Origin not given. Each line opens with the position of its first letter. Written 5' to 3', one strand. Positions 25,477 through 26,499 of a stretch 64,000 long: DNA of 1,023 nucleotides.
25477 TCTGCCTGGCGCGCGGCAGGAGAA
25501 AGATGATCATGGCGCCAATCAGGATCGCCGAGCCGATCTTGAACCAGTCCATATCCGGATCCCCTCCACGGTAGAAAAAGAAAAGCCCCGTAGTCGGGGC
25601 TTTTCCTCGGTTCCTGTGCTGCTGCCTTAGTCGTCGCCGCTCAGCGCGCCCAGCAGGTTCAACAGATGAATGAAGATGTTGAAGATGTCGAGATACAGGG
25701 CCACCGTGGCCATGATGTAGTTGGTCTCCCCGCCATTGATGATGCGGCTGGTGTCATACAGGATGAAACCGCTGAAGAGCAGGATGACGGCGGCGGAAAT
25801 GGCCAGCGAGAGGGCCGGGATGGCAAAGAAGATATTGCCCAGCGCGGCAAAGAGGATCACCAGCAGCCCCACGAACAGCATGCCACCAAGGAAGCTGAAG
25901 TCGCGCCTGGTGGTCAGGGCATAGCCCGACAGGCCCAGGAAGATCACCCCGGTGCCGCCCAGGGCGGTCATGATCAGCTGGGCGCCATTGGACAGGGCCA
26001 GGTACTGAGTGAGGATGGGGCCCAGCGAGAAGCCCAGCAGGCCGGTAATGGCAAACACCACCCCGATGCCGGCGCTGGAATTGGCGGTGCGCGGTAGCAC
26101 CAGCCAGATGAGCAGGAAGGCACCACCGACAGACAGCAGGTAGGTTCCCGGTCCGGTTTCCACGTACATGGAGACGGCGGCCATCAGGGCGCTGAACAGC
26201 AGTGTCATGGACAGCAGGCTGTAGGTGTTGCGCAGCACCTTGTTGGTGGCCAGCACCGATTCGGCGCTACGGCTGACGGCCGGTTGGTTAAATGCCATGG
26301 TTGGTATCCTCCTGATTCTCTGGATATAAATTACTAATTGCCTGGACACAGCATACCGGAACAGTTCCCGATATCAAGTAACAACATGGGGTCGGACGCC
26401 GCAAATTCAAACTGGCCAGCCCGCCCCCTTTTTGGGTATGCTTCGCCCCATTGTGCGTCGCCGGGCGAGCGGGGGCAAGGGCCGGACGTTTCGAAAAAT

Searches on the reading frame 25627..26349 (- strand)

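Call 55: search_protein_families(library=pfam, proteins=[window:25627-26349:-], max_evalue=0.00001)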
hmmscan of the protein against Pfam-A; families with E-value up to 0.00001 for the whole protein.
window:25627-26349:- (240 aa): 1 family
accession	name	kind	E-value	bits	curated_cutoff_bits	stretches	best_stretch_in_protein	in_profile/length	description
PF01027.25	Bax1-I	-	2.5e-52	178.1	34.1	1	36-233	1-207/207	Inhibitor of apoptosis-promoting Bax1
